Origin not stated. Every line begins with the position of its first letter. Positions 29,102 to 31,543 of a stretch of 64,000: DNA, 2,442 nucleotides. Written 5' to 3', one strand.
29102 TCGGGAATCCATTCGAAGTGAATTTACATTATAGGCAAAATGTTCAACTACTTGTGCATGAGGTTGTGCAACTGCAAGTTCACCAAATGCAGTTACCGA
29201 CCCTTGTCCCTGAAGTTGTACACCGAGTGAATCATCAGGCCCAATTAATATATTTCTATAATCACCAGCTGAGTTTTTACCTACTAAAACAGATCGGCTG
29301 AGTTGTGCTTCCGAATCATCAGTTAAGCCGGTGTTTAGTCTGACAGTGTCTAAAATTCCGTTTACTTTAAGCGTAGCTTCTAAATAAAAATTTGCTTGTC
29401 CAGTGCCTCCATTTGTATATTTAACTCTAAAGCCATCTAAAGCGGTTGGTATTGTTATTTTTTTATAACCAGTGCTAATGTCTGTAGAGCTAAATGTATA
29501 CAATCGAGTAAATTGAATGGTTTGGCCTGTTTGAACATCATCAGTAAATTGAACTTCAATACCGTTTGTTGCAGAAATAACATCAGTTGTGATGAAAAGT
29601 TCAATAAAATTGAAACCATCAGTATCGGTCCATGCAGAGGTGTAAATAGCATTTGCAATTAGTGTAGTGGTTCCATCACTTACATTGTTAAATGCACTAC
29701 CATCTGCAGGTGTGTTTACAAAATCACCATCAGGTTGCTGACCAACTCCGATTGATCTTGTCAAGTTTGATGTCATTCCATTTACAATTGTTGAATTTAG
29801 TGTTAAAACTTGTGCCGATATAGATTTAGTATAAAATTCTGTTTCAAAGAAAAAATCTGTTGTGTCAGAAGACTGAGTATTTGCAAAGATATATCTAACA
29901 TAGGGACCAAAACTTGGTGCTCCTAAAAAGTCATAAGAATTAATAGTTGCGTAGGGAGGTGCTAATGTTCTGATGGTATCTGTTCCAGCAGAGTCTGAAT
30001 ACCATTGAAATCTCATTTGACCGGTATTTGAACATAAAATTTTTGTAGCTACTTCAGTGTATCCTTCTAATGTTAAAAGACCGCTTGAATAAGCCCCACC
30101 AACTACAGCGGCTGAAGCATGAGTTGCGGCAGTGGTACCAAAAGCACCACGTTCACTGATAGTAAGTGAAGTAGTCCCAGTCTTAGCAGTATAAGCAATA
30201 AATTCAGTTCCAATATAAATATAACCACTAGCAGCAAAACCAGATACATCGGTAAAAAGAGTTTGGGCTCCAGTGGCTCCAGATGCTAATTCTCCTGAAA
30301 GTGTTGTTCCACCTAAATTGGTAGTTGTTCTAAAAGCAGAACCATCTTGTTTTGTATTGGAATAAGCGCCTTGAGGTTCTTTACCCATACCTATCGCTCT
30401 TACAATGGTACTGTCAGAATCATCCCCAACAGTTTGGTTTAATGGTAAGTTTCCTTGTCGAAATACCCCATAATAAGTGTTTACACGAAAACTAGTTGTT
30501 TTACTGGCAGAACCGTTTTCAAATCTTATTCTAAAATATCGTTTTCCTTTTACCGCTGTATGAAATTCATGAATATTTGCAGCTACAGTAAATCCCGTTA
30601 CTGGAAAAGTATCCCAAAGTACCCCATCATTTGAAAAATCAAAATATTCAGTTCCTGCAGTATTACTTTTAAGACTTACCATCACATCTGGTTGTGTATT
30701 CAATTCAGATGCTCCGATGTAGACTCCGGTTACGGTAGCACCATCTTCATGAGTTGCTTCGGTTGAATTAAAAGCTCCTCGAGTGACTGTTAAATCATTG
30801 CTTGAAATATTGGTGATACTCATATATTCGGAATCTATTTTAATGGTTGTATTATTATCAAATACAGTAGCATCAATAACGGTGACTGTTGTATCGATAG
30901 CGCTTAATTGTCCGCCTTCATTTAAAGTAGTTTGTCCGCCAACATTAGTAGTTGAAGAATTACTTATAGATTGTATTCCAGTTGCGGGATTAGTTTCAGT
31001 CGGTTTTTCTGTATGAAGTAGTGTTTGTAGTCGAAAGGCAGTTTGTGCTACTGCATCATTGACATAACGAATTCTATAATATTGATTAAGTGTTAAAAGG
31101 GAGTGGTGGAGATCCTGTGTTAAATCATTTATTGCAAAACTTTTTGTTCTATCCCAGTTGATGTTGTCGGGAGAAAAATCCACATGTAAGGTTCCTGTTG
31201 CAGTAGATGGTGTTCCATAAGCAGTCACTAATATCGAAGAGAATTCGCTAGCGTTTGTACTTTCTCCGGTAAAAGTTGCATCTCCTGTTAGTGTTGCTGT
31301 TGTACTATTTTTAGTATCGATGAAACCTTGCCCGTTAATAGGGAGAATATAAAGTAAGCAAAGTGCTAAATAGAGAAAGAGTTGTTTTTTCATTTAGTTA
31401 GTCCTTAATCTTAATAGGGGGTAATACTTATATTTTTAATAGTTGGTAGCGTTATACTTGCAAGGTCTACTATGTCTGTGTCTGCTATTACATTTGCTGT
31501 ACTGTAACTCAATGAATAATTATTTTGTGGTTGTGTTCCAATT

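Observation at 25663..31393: Paired modular giants: discoidin-like jelly-rolls (x4 versus x1), a twice-repeated RGAF-x-T-x-ATH mini-domain and a shared ~500-aa C-terminal module with a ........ motif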

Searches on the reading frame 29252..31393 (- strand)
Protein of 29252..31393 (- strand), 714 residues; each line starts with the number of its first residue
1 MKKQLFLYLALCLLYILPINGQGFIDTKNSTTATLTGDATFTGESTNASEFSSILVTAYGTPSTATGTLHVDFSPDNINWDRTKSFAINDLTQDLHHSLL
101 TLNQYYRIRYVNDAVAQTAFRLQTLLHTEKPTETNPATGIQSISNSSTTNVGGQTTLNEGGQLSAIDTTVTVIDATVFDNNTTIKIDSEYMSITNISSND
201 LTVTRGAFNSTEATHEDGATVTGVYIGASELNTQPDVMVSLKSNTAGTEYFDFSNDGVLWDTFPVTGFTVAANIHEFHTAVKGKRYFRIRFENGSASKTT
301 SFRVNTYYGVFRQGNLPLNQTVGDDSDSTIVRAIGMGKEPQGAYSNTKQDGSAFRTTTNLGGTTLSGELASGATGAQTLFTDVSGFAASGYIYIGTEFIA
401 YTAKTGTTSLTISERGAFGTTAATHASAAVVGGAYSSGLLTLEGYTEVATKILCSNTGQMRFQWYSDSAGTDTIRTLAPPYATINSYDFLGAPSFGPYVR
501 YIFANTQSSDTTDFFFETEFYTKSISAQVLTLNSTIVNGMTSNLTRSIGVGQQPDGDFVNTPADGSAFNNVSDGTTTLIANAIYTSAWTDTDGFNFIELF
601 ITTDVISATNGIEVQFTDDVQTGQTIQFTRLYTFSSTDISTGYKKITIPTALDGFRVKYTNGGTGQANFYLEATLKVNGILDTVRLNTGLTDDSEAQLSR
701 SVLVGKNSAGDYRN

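Call 21: find_homologous_proteins(query=window:29252-31393:-)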
Query seq(714 aa) (714 aa): 128 proteins with E <= 0.001 among 8000 candidates; the best 120 are listed.
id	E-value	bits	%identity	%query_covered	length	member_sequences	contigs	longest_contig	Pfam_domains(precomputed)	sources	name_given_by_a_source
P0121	0.0e+0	1549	100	100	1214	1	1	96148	-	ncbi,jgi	ncbi:MAG: hypothetical protein ACJAZS_000047 [Alteromonas naphthalenivorans]|jgi:hypothetical protei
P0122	8.9e-220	750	55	81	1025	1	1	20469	-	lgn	-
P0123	1.9e-183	630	36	76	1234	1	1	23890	-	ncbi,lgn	-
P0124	9.4e-183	627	42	81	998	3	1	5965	-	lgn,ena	-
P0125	2.9e-181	622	53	76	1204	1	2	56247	-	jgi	jgi:hypothetical protein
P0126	4.9e-176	605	52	76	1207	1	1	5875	-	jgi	-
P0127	5.1e-176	605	53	69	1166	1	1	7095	-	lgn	-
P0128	2.1e-170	587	50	76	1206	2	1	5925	-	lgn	-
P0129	5.7e-169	582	65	48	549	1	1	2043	-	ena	-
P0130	2.7e-166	573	48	59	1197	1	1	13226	-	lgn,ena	-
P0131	1.3e-155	538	64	60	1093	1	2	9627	-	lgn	-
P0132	3.3e-151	523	52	76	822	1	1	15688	-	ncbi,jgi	-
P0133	2.5e-150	520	45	81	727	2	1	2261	-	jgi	jgi:hypothetical protein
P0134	2.2e-149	517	49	77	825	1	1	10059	-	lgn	-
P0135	5.5e-149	516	48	77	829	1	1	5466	-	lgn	-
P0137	6.8e-145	502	60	58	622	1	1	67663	-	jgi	jgi:hypothetical protein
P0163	1.5e-87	313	70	22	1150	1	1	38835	-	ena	-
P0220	1.3e-8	52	37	16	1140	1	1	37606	PF14341.12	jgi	jgi:Tfp pilus assembly protein PilX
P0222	3.9e-8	50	53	11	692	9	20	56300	-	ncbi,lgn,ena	-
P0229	2.8e-5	41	46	13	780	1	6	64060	-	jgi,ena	jgi:hypothetical protein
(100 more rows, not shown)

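Call 47: predict_structure(alignment_id=A2)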
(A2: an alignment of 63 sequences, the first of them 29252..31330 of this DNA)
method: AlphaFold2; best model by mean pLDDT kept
length: 693 residues; sequences in the alignment: 63
mean_pLDDT: 78.4   pTM: 0.48
mean pLDDT of the five models: 78.4, 77.9, 77.0, 76.8, 75.9
residues with pLDDT >= 90: 364; 70-90: 102; 50-70: 94; < 50: 133
segments of 3 or more residues with pLDDT < 50: 1-21, 95-97, 104-114, 294-312, 521-529, 544-571, 658-662, 664-674, 676-693
pLDDT, mean of each block of 10 residues (from residue 1): 31 38 50 55 69 76 75 52 72 55 45 63 98 97 97 98 98 98 97 98 98 95 98 96 94 93 96 98 94 48 45 66 82 98 98 98 98 98 98 98 98 98 94 98 98 96 93 95 98 97 70 66 46 60 45 36 34 74 89 79 75 91 87 83 83 67 42 47 33 27
secondary structure, 60 per line:
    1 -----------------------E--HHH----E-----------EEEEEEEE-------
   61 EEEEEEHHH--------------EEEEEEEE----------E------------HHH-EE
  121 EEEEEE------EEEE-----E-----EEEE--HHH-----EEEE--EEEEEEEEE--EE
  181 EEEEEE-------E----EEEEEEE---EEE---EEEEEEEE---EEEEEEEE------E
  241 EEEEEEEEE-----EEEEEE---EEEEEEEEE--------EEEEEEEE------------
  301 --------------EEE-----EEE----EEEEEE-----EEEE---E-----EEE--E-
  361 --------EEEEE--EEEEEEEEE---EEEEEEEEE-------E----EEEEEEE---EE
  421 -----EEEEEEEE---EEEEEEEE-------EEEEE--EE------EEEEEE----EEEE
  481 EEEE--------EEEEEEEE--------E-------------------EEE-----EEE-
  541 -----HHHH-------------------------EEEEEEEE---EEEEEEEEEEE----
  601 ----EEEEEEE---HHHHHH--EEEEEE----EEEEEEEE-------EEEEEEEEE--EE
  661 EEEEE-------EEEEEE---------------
elements in order (helices of 4 or more, strands of 3 or more residues): E46-53 E61-66 E84-91 E119-126 E133-136 E148-151 E162-165 E168-176 E179-186 E199-205 E209-211 E215-222 E226-233 E240-249 E255-260 E264-272 E281-288 E315-317 E323-325 E330-335 E341-344 E354-356 E369-373 E376-384 E388-396 E409-415 E426-433 E437-444 E452-456 E467-472 E477-484 E493-500 E529-531 E537-539 H546-549 E575-582 E586-596 E605-611 H615-620 E623-628 E633-640 E648-656 E659-665 E673-678

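Call 62: search_protein_families(library=pfam, proteins=[P0163, P0220, P0222, P0229, P0123], max_evalue=0.01)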
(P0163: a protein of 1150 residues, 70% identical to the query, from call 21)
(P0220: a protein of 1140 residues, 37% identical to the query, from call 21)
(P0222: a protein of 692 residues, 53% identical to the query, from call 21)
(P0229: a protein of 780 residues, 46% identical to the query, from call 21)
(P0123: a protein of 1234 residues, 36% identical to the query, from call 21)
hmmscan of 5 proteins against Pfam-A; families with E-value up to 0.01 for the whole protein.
P0163 (1150 aa): 0 families

P0220 (1140 aa): 1 family
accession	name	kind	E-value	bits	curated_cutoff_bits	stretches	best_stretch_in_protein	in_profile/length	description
PF14341.11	PilX_N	-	2.2e-07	31.2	25.5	1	8-58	1-51/51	PilX N-terminal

P0222 (692 aa): 0 families

P0229 (780 aa): 1 family
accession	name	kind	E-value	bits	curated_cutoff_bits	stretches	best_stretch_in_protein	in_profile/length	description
PF16190.11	E1_FCCH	-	0.0052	17.3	29.5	0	111-171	4-64/70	Ubiquitin-activating enzyme E1 FCCH domain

P0123 (1234 aa): 0 families

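Call 70: find_encoding_contigs(protein=P0125, flank=10000, max_places=1)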
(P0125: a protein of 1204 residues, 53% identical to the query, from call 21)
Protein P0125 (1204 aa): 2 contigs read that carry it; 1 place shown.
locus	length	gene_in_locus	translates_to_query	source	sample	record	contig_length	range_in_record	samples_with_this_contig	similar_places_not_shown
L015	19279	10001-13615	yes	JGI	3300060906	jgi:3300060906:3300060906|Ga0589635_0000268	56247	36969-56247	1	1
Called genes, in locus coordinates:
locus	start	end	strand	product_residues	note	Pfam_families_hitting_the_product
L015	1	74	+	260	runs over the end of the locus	-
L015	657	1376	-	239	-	-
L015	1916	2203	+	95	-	-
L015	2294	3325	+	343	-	PF00076:RRM_1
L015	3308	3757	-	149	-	PF00782:DSPc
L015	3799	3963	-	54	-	-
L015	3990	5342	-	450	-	PF08793:2C_adapt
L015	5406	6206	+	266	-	-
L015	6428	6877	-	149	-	-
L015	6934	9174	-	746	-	PF07661:MORN_2 (faint)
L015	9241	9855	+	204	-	PF13920:zf-C3HC4_3 (weak)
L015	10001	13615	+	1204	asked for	-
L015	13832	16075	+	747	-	PF13403:Hint_2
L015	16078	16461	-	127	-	-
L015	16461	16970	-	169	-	-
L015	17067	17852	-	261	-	-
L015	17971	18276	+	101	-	-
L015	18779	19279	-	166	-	?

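Call 73: find_encoding_contigs(protein=P0137, flank=10000, max_places=1)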
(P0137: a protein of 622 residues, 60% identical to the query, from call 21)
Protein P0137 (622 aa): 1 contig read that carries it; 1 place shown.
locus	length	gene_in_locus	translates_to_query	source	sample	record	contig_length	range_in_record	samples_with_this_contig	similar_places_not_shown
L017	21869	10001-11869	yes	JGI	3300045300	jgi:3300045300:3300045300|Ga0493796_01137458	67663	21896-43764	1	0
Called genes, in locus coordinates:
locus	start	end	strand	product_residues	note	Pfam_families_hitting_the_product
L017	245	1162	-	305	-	PF13489:Methyltransf_23, PF08241:Methyltransf_11, PF13649:Methyltransf_25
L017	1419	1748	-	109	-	-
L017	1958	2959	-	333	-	-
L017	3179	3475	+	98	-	-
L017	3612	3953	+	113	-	-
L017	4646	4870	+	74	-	-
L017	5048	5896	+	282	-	-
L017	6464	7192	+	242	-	-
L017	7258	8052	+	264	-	-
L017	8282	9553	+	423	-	-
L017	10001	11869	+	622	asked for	-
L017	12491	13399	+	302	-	PF13475:DUF4116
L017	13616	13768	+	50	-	PF13475:DUF4116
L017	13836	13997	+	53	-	-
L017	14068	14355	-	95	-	-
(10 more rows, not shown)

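Call 74: find_encoding_contigs(protein=P0123, flank=10000, max_places=1)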
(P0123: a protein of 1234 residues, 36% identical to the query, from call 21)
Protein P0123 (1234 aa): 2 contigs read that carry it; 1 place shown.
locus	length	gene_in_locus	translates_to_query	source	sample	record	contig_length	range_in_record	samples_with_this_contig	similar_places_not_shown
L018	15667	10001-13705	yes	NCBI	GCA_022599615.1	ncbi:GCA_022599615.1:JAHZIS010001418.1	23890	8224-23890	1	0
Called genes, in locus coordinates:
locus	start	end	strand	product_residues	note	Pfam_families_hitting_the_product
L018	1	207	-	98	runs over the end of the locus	-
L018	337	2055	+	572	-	-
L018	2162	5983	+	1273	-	-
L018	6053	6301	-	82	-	-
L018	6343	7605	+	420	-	-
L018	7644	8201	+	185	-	-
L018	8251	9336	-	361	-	PF13424:TPR_12 (faint), PF00515:TPR_1 (faint), PF08238:Sel1 (weak)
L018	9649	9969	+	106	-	-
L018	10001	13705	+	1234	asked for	-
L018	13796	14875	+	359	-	-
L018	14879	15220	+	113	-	PF00097:zf-C3HC4, PF12678:zf-rbx1 (faint), PF13445:zf-RING_UBOX, PF13639:zf-RING_2, PF14634:zf-RING_5 (weak), PF17123:zf-RING_11, PF24921:RING_XB3-XBAT31 (weak)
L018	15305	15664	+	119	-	-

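Call 78: find_related_loci(query=A2, collection=viral_contigs, flank=10000)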
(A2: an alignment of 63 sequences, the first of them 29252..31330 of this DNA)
Query A2 (693 aa) in viral_contigs; peptide patterns used: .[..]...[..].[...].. (x = any residue, [..] = any of these).
91 stretches matched a pattern; 83 encode a relative of the query (tblastn E <= 1e-3); the best 80 are kept; 80 distinct loci.
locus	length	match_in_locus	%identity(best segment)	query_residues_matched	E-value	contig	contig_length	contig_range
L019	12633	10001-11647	41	118-693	5e-105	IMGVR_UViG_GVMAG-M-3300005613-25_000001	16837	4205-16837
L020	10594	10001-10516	46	4-339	2e-39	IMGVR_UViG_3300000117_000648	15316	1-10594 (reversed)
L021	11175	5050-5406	64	8-311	2e-36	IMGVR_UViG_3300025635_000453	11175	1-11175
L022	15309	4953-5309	64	8-311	2e-36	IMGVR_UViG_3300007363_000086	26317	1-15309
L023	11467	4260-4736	50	2-348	2e-35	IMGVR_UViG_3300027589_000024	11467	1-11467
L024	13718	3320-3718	51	8-325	6e-35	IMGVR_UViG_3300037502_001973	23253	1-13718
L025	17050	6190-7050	48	204-693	5e-35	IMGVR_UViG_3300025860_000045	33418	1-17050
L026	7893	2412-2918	48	2-311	8e-35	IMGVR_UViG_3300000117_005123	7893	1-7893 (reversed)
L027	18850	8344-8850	48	2-311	1e-34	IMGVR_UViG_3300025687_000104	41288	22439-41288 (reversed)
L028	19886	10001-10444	49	2-330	2e-34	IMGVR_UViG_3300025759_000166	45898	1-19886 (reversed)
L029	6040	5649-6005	63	8-311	2e-34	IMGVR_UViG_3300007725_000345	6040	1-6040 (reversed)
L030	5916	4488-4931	50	6-311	5e-34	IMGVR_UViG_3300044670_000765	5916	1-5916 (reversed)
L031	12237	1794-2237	50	6-311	7e-34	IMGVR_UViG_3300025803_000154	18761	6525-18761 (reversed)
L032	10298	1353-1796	50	6-311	6e-34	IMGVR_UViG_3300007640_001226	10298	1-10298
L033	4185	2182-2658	48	2-348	4e-34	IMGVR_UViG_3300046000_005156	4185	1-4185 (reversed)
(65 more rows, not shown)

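Call 81: search_protein_families(library=pfam, proteins=[L019:1289-1879:+, L019:1881-2555:-, L019:2623-3591:-, L019:3631-4293:-, L019:4359-4985:-, L019:5043-5435:-, L019:5960-7717:-, L019:8544-9947:+, L019:9977-12451:+], max_evalue=0.001)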
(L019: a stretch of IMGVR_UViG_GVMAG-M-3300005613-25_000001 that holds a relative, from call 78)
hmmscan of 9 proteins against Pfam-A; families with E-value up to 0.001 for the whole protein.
L019:1289-1879:+ (196 aa): 0 families

L019:1881-2555:- (224 aa): 0 families

L019:2623-3591:- (322 aa): 0 families

L019:3631-4293:- (220 aa): 3 families
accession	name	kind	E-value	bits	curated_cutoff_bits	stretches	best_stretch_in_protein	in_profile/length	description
PF12796.13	Ank_2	-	2.7e-09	37.9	27.3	0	15-91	11-80/90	Ankyrin repeats (3 copies)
PF13637.12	Ank_4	-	1.5e-08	35.1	22.7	1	77-124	3-49/50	Ankyrin repeats (many copies)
PF13606.12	Ank_3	-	0.00091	19.9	22.3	0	77-90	8-21/30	Ankyrin repeat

L019:4359-4985:- (208 aa): 5 families
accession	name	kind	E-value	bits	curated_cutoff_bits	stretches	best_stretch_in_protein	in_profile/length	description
PF12796.13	Ank_2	-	3.8e-16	59.9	27.3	2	79-165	3-83/90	Ankyrin repeats (3 copies)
PF13857.12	Ank_5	-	5.1e-09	36.8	27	1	93-149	2-56/56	Ankyrin repeats (many copies)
PF00023.36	Ank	-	1.7e-08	34.7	21.1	0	107-140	1-33/33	Ankyrin repeat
PF13637.12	Ank_4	-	2.8e-06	27.9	22.7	0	82-125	6-47/50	Ankyrin repeats (many copies)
PF13606.12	Ank_3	-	3.3e-05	24.3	22.3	0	107-135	1-28/30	Ankyrin repeat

L019:5043-5435:- (130 aa): 3 families
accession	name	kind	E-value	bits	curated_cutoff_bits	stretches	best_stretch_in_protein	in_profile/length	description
PF12796.13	Ank_2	-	1.5e-08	35.5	27.3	1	8-80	18-87/90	Ankyrin repeats (3 copies)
PF00023.36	Ank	-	0.00024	21.7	21.1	0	52-73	1-22/33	Ankyrin repeat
PF13637.12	Ank_4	-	0.00026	21.7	22.7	0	9-38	20-49/50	Ankyrin repeats (many copies)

L019:5960-7717:- (585 aa): 1 family
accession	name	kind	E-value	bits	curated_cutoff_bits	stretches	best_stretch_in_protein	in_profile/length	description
PF00168.36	C2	-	5.8e-15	55.8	22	1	10-110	3-92/104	C2 domain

L019:8544-9947:+ (467 aa): 3 families
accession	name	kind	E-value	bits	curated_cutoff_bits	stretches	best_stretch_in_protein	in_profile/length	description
PF13522.11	GATase_6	-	2.7e-21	76.4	27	1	69-206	12-130/130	Glutamine amidotransferase domain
PF13537.11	GATase_7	-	1.4e-18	67.5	25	1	82-207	8-118/123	Glutamine amidotransferase domain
PF00156.33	Pribosyltran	-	4.3e-08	33.1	26.3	1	280-393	15-121/158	Phosphoribosyl transferase domain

L019:9977-12451:+ (824 aa): 0 families

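Call 103: find_encoding_contigs(protein=P0122, flank=10000, max_places=1)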
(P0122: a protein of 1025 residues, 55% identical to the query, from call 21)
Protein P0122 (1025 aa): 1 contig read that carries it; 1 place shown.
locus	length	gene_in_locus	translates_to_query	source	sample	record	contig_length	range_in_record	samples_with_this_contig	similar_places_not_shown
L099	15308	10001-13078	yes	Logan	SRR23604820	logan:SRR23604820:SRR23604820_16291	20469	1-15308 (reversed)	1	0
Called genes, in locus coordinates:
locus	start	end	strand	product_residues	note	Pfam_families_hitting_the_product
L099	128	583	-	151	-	-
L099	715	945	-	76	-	-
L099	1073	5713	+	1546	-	PF01358:PARP_regulatory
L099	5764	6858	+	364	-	-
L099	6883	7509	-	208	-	-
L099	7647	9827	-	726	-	PF02348:CTP_transf_3, PF00202:Aminotran_3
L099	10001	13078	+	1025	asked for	-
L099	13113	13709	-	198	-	-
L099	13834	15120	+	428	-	PF13393:tRNA-synt_His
